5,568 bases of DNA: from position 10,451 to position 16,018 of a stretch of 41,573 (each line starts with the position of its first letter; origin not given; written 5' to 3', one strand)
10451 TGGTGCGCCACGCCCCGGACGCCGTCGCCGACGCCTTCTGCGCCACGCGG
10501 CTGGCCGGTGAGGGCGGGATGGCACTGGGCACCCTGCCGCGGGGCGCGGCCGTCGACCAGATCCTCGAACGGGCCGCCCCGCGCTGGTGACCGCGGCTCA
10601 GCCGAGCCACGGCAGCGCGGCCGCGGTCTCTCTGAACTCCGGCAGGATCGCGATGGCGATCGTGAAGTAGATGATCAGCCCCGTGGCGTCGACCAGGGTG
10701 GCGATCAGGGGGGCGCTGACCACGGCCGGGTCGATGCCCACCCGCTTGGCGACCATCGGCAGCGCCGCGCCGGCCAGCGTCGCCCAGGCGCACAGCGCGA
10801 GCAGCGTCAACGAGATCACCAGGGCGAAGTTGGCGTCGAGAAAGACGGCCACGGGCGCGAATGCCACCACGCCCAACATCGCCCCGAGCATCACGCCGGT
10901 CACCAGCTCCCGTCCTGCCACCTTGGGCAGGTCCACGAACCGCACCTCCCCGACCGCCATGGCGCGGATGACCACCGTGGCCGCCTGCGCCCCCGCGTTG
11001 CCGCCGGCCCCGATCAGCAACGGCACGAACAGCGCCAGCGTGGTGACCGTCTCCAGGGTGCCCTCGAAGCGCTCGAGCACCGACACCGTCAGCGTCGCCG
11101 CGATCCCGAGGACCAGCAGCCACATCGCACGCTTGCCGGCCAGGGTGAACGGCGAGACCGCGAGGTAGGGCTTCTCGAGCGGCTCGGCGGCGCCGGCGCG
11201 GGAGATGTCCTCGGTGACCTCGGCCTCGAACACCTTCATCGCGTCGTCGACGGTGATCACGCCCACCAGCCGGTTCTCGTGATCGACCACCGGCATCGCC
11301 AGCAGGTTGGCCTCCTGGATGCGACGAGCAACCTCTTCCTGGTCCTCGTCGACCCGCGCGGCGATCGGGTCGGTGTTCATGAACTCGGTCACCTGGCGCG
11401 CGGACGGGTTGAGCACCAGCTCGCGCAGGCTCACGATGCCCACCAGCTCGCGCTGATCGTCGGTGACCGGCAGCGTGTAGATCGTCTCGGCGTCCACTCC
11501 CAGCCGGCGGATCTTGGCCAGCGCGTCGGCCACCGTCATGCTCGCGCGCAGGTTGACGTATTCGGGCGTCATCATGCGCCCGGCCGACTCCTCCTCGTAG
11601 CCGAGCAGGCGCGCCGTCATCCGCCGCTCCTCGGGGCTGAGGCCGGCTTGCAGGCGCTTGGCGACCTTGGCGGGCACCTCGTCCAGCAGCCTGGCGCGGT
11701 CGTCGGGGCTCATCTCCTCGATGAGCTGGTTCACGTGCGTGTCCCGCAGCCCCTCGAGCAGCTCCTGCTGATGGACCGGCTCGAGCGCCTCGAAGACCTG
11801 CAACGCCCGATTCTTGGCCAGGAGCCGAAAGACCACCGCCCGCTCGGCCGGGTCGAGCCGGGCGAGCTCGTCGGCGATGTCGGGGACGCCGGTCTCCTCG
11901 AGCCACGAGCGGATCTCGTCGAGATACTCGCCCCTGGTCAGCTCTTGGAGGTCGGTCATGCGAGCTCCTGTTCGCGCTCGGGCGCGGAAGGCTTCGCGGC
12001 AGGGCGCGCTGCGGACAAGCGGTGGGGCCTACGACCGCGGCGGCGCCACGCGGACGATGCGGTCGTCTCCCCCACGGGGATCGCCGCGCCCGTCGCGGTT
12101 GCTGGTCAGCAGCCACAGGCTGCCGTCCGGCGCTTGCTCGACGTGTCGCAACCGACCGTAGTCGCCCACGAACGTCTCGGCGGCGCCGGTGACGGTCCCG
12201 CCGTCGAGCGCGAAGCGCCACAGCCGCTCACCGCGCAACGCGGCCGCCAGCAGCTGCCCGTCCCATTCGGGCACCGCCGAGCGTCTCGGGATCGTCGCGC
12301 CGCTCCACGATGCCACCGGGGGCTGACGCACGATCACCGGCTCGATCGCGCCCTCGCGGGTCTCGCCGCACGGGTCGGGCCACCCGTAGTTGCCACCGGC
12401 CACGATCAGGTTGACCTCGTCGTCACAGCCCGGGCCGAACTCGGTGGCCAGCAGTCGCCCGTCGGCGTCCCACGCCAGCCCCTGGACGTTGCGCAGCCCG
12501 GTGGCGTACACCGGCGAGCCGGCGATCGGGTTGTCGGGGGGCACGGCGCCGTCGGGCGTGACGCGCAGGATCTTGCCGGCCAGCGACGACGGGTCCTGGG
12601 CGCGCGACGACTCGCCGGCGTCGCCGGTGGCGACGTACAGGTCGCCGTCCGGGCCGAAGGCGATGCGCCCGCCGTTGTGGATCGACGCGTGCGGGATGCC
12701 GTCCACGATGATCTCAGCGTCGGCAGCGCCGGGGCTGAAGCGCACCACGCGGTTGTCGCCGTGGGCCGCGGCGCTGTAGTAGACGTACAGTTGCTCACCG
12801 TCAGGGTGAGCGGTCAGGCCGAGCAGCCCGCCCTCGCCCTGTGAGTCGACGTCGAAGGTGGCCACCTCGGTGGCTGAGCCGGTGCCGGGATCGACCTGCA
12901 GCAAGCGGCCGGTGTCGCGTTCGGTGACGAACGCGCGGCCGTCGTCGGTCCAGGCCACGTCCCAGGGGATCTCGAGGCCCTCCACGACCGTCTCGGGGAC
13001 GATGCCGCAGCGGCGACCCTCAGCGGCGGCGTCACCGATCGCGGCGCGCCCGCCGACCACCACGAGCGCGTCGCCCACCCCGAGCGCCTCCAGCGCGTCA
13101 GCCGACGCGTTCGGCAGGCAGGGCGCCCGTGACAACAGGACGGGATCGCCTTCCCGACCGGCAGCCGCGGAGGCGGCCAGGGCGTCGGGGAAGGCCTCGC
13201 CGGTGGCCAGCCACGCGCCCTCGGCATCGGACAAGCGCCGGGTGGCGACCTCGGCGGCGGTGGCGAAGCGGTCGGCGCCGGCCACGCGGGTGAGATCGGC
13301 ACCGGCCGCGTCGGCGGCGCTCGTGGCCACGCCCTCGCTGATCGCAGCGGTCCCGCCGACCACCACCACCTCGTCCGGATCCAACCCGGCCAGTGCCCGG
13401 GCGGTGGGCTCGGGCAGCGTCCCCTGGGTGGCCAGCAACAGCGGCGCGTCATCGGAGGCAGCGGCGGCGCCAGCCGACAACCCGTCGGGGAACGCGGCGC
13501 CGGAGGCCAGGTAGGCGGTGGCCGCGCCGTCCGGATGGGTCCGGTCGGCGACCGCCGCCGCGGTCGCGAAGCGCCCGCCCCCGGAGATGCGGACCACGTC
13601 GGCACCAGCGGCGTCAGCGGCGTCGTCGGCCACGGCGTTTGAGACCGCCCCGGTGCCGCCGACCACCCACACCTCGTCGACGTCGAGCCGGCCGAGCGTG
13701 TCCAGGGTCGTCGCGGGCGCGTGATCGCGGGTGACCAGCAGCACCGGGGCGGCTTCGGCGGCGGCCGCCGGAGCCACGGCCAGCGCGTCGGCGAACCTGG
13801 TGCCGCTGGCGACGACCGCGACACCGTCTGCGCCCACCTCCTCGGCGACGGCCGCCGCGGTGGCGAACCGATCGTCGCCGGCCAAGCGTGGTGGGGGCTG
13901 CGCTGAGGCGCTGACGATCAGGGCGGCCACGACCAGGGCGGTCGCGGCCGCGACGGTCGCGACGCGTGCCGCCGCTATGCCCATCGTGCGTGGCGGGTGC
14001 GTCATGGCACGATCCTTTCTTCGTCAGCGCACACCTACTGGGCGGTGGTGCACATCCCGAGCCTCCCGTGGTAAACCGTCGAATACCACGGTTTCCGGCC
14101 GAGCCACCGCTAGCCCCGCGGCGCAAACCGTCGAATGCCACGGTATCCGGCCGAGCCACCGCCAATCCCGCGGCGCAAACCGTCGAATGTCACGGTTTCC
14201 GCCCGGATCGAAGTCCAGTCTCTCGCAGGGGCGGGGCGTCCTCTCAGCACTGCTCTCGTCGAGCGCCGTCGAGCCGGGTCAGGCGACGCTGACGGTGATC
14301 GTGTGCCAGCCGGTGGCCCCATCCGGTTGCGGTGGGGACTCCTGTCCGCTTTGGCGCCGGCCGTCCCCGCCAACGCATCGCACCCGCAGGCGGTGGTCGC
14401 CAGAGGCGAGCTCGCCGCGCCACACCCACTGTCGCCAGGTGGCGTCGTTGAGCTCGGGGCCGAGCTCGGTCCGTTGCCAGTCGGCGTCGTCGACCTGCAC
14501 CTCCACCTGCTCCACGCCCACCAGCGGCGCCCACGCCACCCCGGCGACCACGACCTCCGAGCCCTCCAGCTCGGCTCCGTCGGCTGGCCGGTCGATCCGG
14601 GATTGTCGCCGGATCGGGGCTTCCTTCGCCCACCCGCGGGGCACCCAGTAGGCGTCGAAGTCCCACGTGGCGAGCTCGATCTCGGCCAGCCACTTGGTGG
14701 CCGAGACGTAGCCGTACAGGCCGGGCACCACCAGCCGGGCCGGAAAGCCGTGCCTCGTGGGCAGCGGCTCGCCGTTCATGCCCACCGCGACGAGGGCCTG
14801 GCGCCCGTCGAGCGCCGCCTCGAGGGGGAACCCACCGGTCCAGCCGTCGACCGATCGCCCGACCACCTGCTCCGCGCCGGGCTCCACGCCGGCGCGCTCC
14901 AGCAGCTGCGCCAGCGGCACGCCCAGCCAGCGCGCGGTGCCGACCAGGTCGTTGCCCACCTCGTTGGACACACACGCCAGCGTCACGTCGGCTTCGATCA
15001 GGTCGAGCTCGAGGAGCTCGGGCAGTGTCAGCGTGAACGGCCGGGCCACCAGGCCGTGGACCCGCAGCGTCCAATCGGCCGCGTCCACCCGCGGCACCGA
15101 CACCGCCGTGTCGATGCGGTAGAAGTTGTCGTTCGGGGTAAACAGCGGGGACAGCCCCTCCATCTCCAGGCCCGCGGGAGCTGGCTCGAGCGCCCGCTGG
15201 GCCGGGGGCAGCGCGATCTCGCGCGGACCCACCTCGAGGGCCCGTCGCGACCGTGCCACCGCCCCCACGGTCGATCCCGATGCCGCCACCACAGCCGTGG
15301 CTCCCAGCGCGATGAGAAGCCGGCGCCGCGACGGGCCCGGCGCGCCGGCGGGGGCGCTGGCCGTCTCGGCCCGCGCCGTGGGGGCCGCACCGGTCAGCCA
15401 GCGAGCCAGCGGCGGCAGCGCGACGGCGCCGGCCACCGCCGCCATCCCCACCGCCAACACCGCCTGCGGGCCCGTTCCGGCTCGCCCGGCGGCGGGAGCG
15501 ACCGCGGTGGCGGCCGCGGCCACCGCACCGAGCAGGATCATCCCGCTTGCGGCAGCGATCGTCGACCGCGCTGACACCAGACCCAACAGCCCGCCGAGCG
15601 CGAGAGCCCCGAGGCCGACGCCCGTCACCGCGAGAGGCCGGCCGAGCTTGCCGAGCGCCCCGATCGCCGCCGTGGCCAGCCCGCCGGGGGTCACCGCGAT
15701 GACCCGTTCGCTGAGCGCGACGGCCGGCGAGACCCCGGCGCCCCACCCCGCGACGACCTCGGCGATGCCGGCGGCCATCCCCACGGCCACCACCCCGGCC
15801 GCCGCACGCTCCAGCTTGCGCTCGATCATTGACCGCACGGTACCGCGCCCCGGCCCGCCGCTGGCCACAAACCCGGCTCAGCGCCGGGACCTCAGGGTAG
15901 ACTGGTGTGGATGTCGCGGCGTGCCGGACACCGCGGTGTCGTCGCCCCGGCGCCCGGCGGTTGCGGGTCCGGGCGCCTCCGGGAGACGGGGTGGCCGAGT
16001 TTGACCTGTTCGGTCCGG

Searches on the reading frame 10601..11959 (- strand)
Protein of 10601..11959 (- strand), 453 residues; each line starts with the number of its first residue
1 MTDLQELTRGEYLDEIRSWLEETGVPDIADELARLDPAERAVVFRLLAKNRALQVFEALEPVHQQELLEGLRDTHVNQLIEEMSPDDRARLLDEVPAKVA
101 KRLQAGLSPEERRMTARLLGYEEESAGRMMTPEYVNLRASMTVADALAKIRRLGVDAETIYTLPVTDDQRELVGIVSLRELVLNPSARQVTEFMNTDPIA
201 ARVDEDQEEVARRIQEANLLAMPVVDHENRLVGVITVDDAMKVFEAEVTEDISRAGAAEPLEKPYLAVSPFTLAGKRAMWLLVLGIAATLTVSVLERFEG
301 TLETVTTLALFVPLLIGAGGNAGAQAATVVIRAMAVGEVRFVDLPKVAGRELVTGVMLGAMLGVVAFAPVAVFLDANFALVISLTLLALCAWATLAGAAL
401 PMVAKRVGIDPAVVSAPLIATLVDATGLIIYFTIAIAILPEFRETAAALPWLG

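Call 63: search_protein_families(library=pfam, proteins=[window:10601-11959:-], max_evalue=0.00001)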
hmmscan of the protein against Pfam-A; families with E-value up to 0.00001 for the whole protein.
window:10601-11959:- (453 aa): 3 families
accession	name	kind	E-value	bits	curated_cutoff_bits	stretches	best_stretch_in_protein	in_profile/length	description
PF01769.21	MgtE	-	1.3e-31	109.9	27.6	1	312-434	1-125/125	Divalent cation transporter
PF03448.22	MgtE_N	-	8e-25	87.8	25.9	1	27-124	5-102/102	MgtE intracellular N domain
PF00571.33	CBS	-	1.7e-21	76.7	24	2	190-244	1-55/57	CBS domain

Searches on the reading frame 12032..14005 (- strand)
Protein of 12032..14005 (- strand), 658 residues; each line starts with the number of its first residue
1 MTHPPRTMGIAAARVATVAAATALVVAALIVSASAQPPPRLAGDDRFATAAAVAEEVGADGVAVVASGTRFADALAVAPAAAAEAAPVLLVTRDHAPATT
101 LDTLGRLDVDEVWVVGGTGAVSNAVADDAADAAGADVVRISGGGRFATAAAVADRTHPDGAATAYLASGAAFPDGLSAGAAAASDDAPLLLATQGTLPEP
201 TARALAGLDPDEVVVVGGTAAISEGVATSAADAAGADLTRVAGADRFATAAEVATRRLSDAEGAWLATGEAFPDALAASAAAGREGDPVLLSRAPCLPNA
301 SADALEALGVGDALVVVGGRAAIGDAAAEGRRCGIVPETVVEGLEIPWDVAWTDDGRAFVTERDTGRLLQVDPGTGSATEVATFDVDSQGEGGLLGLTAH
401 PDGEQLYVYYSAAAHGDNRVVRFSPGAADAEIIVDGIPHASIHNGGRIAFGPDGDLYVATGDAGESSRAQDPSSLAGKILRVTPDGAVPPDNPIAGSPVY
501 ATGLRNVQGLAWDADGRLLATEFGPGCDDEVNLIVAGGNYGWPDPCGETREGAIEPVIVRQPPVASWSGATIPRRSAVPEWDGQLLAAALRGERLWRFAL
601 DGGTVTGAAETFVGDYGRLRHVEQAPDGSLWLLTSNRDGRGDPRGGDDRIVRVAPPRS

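Call 63: search_protein_families(library=pfam, proteins=[window:12032-14005:-], max_evalue=0.00001)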
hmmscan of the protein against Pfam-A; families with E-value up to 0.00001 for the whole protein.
window:12032-14005:- (658 aa): 2 families
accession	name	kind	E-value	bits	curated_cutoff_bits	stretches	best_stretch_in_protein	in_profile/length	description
PF07995.17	GSDH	-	1.4e-73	248.6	25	1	344-640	1-329/332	Glucose / Sorbosone dehydrogenase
PF04122.17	CW_binding_2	-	7.7e-49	164.6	24.9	3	40-125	1-72/73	Cell wall binding domain 2 (CWB2)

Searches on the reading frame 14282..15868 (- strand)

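Call 63: search_protein_families(library=pfam, proteins=[window:14282-15868:-], max_evalue=0.00001)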
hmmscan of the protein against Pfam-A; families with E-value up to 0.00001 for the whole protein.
window:14282-15868:- (529 aa): 1 family
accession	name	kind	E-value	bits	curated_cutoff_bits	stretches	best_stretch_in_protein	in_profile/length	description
PF00174.25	Oxidored_molyb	-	1.6e-45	155.2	24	1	257-408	3-169/169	Oxidoreductase molybdopterin binding domain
